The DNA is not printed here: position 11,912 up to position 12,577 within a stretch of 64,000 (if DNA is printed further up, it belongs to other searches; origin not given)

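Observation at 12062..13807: Possible two-component mercuric reductase: a core-only MerA-like flavoenzyme without the C-terminal Cys pair, preceded by an AhpD/CMD-like protein ending in CCP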

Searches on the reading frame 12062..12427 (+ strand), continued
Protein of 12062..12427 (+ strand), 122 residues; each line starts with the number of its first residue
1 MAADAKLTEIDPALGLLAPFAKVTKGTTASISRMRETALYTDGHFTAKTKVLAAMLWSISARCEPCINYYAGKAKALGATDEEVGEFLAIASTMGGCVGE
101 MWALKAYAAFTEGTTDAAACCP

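Call 43: search_solved_structures(query=A1, max_evalue=0.01, show_alignments=4)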
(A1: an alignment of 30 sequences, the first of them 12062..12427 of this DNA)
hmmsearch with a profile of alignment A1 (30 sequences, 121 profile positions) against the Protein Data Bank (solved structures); distinct sequences matched with E-value up to 0.01: 6.
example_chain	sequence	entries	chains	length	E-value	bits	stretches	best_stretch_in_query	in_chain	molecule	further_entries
5dik_A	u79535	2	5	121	1.6e-11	47.4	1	16-110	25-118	Alkyl hydroperoxide reductase AhpD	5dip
1vke_A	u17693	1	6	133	2.2e-10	43.7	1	34-96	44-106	carboxymuconolactone decarboxylase family protein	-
1p8c_A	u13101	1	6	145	2.7e-10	43.4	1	34-96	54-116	conserved hypothetical protein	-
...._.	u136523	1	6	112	1.7e-08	37.6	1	39-110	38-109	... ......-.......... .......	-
3bey_A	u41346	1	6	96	1.8e-08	37.6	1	30-91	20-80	Conserved protein O27018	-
2q0t_A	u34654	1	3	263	7.1e-06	29.2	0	38-94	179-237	Putative gamma-carboxymuconolactone decarboxylase subunit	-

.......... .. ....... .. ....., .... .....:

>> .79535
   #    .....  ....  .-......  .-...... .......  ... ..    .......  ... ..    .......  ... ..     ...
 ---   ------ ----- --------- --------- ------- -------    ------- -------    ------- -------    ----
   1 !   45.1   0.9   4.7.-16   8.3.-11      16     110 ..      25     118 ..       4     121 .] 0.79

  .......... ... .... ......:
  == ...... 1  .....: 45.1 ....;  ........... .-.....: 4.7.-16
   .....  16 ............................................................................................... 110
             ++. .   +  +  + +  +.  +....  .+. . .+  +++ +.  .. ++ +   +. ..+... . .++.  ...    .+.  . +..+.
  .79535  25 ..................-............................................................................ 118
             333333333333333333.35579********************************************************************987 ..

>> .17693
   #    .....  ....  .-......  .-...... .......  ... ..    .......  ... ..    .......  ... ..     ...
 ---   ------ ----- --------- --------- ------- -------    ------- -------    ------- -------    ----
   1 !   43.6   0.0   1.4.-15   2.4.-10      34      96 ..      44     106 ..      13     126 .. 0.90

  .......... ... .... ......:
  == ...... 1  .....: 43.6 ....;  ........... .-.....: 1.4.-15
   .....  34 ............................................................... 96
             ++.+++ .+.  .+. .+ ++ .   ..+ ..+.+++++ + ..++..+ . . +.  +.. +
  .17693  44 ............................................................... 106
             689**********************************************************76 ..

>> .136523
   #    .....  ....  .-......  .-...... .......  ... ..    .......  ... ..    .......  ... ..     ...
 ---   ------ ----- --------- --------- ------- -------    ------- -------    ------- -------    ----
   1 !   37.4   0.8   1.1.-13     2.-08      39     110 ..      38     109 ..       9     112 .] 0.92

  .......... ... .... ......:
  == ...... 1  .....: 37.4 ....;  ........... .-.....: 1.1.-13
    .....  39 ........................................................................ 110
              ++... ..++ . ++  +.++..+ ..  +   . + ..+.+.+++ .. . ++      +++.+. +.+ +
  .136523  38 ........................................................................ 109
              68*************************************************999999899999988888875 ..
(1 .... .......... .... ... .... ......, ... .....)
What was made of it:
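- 12062..12430 (+): CMD/AhpD-fold protein (122 aa) of a mer-linked family. It has C63-E-P-C66, Y70 in place of the AhpD His, MGGC97, and a disordered tail ending C120-C121-P. It is translationally coupled to merP (TAATG). His-to-Tyr and Glu-to-Val seen in the HMM alignments to 5dik, 1vke and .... (call 43).
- This family has Tyr and Val/Ala there (call 43). Both residues of the AhpD proton relay are replaced family-wide: His to Tyr70 and Glu to Val/Ala (call 43).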

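Call 47: predict_structure(alignment_id=A1)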
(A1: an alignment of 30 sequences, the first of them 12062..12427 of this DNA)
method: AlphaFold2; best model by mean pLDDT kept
length: 122 residues; sequences in the alignment: 30
mean_pLDDT: 88.3   pTM: 0.78
mean pLDDT of the five models: 88.3, 88.0, 87.2, 86.9, 83.7
residues with pLDDT >= 90: 80; 70-90: 27; 50-70: 11; < 50: 4
segments of 3 or more residues with pLDDT < 50: 1-3
pLDDT, mean of each block of 10 residues (from residue 1): 60 84 88 92 98 97 92 96 98 96 97 68 53
secondary structure, 60 per line:
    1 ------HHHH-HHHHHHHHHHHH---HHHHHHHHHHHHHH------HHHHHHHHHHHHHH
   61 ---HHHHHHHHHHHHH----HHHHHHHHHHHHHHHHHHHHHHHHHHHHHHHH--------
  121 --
elements in order: H7-10 H12-23 H27-40 H47-60 H64-76 H81-112
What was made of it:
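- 12062..12430 (+): AF2 model pLDDT 88 with the tail after helix 81-112 at low confidence (call 47).
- Structure: AF2 model with pLDDT 88; the tail after helix 81-112 is low confidence (call 47).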

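Call 51: fold_search(model_id=the predicted structure, library=pdb)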
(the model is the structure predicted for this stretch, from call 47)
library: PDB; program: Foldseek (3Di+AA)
matches with E <= 10: 111; with E <= 0.001: 1
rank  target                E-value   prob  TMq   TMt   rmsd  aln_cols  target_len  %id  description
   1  5dik_A                9.1e-05  1.00  0.70  0.76   2.4        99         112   34  Crystal structure of apo-lpg0406, a carboxymuconolactone decarboxylase family protein from Legionella pneumophila (released 2015-10-14)
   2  1p8c_D                1.7e-03  1.00  0.63  0.65   4.8       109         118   28  Crystal structure of TM1620 (APC4843) from Thermotoga maritima (released 2003-09-23)
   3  1p8c_F                2.8e-03  1.00  0.63  0.66   4.9       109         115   28  Crystal structure of TM1620 (APC4843) from Thermotoga maritima (released 2003-09-23)
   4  1p8c_C                3.3e-03  1.00  0.61  0.62   4.7       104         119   28  Crystal structure of TM1620 (APC4843) from Thermotoga maritima (released 2003-09-23)
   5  1p8c_B                3.8e-03  1.00  0.61  0.65   4.0        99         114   29  Crystal structure of TM1620 (APC4843) from Thermotoga maritima (released 2003-09-23)
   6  1vke_F                6.6e-03  1.00  0.60  0.74   2.1        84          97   30  Crystal structure of carboxymuconolactone decarboxylase family protein possibly involved in antioxidative response (TM (released 2004-06-08)
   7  1vke_D                6.9e-03  1.00  0.62  0.74   1.6        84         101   31  Crystal structure of carboxymuconolactone decarboxylase family protein possibly involved in antioxidative response (TM (released 2004-06-08)
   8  1vke_E                8.9e-03  1.00  0.60  0.61   4.1        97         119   30  Crystal structure of carboxymuconolactone decarboxylase family protein possibly involved in antioxidative response (TM (released 2004-06-08)
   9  1vke_C                1.0e-02  1.00  0.62  0.75   1.6        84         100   31  Crystal structure of carboxymuconolactone decarboxylase family protein possibly involved in antioxidative response (TM (released 2004-06-08)
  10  1p8c_A                1.0e-02  1.00  0.60  0.65   3.0        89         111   30  Crystal structure of TM1620 (APC4843) from Thermotoga maritima (released 2003-09-23)
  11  1vke_A                1.1e-02  1.00  0.62  0.65   5.0       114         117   24  Crystal structure of carboxymuconolactone decarboxylase family protein possibly involved in antioxidative response (TM (released 2004-06-08)
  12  1vke_B                1.3e-02  1.00  0.62  0.74   1.6        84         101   31  Crystal structure of carboxymuconolactone decarboxylase family protein possibly involved in antioxidative response (TM (released 2004-06-08)
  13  3bey_D                7.0e-02  1.00  0.53  0.66   9.2        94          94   23  Crystal structure of the protein O27018 from Methanobacterium thermoautotrophicum. Northeast Structural Genomics Conso (released 2007-12-18)
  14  3bey_C                1.7e-01  1.00  0.52  0.67   2.4        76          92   26  Crystal structure of the protein O27018 from Methanobacterium thermoautotrophicum. Northeast Structural Genomics Conso (released 2007-12-18)
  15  3bey_A                2.0e-01  1.00  0.51  0.68   2.4        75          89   28  Crystal structure of the protein O27018 from Methanobacterium thermoautotrophicum. Northeast Structural Genomics Conso (released 2007-12-18)
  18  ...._F                2.2e-01  0.99  0.52  0.57  10.3       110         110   24  Structure of RclX (released 2023-07-05)
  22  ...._E                3.0e-01  0.98  0.53  0.59  10.2       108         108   24  Structure of RclX (released 2023-07-05)
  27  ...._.                5.0e-01  0.97  0.52  0.57  10.4       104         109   26  Structure of RclX (released 2023-07-05)
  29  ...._B                7.5e-01  0.95  0.52  0.58  10.3       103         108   25  Structure of RclX (released 2023-07-05)
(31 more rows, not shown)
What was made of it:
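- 12062..12430 (+): Foldseek best hit 5dik, TM 0.70-0.76 (call 51).
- On AhpD / CMD (PF02627): Foldseek 5dik, probability 1.00, TM 0.70/0.76 (call 51).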

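Call 61: search_protein_representatives(alignment_id=A1)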
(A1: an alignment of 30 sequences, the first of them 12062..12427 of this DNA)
Query: 30 sequences, 121 profile positions. Proteins with E-value up to 0.001 (for the whole library): 1510; up to 1e-10: 95; up to 1e-30: 9. The best 150 are listed.
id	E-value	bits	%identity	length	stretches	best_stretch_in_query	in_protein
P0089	6.7e-54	197.1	-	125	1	4-120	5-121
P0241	2.2e-44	166.4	-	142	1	4-99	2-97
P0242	2.4e-44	166.3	-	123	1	3-120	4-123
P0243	4.3e-43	162.2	-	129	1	2-113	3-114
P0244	2.9e-38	146.6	-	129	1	4-120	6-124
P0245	9.2e-37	141.8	-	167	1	2-91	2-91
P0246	7.0e-36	139.0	-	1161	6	38-114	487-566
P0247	8.2e-33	129.1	-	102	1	26-115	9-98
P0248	1.4e-32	128.3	-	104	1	23-120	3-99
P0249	4.4e-29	117.0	-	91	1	24-110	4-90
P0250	1.1e-28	115.7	-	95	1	15-99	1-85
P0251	3.1e-28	114.3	-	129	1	14-119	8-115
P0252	4.7e-27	110.5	-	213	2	20-96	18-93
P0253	5.7e-27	110.2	-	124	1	46-120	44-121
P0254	6.1e-27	110.1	-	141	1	49-120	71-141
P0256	4.7e-25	104.0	-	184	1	13-112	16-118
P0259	9.2e-24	99.8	-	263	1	15-91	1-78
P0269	2.2e-20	88.9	-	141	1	23-112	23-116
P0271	3.0e-20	88.5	-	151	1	41-119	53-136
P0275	2.6e-18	82.2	-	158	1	46-119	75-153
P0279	1.0e-16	77.1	-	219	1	39-104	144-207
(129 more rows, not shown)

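Call 63: find_encoding_contigs(protein=P0002, flank=5000, max_places=3)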
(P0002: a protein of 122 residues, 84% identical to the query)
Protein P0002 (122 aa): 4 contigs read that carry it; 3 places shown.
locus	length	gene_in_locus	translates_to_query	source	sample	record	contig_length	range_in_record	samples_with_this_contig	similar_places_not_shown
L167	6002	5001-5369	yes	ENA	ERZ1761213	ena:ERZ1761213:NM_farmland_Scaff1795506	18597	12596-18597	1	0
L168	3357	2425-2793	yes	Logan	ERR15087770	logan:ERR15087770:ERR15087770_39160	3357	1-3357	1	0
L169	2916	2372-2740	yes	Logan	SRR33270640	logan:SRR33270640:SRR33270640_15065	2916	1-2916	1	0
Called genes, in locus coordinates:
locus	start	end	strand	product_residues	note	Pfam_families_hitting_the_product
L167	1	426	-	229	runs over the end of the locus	PF02683:DsbD_TM, PF13386:DsbD_2 (weak)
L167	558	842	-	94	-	PF13192:Thioredoxin_3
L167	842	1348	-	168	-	PF24298:DUF7482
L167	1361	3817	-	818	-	PF00403:HMA, PF00122:E1-E2_ATPase, PF00702:Hydrolase, PF00403:HMA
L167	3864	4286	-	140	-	PF00376:MerR, PF13411:MerR_1, PF09278:MerR-DNA-bind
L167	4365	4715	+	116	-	PF02411:MerT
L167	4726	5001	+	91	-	PF00403:HMA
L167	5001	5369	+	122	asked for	PF02627:CMD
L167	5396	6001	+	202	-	?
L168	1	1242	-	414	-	?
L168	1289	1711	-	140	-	PF00376:MerR, PF13411:MerR_1, PF09278:MerR-DNA-bind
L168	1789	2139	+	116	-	PF02411:MerT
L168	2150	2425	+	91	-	PF00403:HMA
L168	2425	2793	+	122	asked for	PF02627:CMD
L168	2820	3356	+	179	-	?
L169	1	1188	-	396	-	?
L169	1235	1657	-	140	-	PF00376:MerR, PF13411:MerR_1, PF09278:MerR-DNA-bind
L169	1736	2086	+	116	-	PF02411:MerT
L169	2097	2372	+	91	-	PF00403:HMA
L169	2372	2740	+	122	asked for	PF02627:CMD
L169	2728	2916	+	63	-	?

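Call 64: find_encoding_contigs(protein=P0004, flank=5000, max_places=4)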
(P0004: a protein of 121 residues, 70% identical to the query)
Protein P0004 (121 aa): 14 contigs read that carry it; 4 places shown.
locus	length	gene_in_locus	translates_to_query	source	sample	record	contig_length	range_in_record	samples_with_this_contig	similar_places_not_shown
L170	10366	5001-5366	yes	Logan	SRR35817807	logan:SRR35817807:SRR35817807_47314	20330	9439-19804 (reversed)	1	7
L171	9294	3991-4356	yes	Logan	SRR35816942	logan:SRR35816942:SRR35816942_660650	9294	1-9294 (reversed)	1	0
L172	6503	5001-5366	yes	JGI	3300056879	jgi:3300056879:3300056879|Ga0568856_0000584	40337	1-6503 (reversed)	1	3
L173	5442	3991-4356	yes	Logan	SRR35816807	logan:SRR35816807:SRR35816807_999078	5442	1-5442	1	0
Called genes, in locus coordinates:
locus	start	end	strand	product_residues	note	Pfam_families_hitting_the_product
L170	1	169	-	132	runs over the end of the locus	PF02656:DUF202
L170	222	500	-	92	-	-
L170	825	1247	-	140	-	PF07366:SnoaL, PF12680:SnoaL_2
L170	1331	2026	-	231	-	PF02683:DsbD_TM, PF13386:DsbD_2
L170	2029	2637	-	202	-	-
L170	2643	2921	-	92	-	PF13192:Thioredoxin_3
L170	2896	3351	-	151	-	PF00376:MerR, PF13411:MerR_1, PF09278:MerR-DNA-bind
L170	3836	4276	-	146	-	PF00376:MerR, PF13411:MerR_1, PF09278:MerR-DNA-bind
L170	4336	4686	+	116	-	PF02411:MerT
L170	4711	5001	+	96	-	PF00403:HMA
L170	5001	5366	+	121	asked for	PF02627:CMD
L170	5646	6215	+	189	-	PF11141:DUF2914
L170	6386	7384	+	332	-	PF08240:ADH_N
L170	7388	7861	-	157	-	PF13452:FAS1_DH_region, PF01575:MaoC_dehydratas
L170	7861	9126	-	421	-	PF03453:MoeA_N, PF00994:MoCF_biosynth, PF03454:MoeA_C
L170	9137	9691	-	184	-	PF03205:MobB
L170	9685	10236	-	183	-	PF12804:NTP_transf_3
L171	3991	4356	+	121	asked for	PF02627:CMD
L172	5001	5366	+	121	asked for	PF02627:CMD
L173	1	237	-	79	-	?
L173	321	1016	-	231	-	PF02683:DsbD_TM, PF13386:DsbD_2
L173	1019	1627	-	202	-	-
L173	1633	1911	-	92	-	PF13192:Thioredoxin_3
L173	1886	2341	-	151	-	PF00376:MerR, PF13411:MerR_1, PF09278:MerR-DNA-bind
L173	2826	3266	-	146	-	PF00376:MerR, PF13411:MerR_1, PF09278:MerR-DNA-bind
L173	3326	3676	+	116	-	PF02411:MerT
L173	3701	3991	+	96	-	PF00403:HMA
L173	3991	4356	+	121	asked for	PF02627:CMD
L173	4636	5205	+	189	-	PF11141:DUF2914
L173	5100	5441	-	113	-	?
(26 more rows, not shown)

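Call 69: search_protein_families(library=pfam, proteins=[P0245, P0256, P0259, P0271, P0275, P0254, P0241, P0279, P0269, P0251], max_evalue=0.001)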
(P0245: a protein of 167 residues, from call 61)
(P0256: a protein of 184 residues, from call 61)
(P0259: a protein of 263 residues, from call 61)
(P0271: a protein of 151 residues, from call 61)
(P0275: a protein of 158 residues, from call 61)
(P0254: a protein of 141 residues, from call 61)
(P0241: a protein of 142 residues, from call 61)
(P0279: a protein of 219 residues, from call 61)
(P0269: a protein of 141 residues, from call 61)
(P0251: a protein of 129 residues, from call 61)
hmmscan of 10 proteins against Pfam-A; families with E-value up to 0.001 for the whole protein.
P0245 (167 aa): 1 family
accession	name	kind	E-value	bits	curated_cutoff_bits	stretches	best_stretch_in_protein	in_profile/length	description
PF02627.25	CMD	-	4.8e-10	39.7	23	1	27-90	5-67/84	Carboxymuconolactone decarboxylase family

P0256 (184 aa): 1 family
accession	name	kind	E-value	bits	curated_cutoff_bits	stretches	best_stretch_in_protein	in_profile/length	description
PF02627.25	CMD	-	3.3e-13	49.9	23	1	26-106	1-81/84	Carboxymuconolactone decarboxylase family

P0259 (263 aa): 3 families
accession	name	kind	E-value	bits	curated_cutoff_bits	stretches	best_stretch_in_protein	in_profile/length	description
PF02411.20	MerT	-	3.2e-14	53.4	32.9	1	69-174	9-113/116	MerT mercuric transport protein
PF00403.32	HMA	-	1.9e-13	51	24.8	1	197-257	1-61/62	Heavy-metal-associated domain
PF02627.25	CMD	-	8.8e-07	29.3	23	1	15-77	7-68/84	Carboxymuconolactone decarboxylase family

P0271 (151 aa): 1 family
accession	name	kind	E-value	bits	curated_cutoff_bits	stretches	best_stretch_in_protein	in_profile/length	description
PF02627.25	CMD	-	2.5e-11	43.9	23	1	52-116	17-81/84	Carboxymuconolactone decarboxylase family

P0275 (158 aa): 1 family
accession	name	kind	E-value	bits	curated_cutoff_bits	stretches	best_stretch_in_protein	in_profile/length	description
PF02627.25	CMD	-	7.3e-11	42.4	23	1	76-133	24-81/84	Carboxymuconolactone decarboxylase family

P0254 (141 aa): 1 family
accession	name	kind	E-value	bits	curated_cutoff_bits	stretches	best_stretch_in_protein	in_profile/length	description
PF02627.25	CMD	-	2.2e-08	34.4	23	1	78-128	33-83/84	Carboxymuconolactone decarboxylase family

P0241 (142 aa): 1 family
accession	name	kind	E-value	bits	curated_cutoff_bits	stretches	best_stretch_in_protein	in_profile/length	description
PF02627.25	CMD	-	3.4e-12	46.6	23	1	24-96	4-75/84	Carboxymuconolactone decarboxylase family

P0279 (219 aa): 2 families
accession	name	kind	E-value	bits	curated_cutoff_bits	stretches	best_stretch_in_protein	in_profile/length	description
PF02627.25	CMD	-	2.7e-06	27.7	23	1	145-188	17-60/84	Carboxymuconolactone decarboxylase family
PF00403.32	HMA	-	0.00058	20.6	24.8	1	104-157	2-54/62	Heavy-metal-associated domain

P0269 (141 aa): 1 family
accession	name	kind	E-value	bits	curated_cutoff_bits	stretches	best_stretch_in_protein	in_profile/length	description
PF02627.25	CMD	-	1.5e-12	47.8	23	1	23-104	1-82/84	Carboxymuconolactone decarboxylase family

P0251 (129 aa): 1 family
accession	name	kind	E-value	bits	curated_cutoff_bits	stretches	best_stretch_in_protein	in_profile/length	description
PF02627.25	CMD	-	1.3e-14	54.4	23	1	17-99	1-83/84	Carboxymuconolactone decarboxylase family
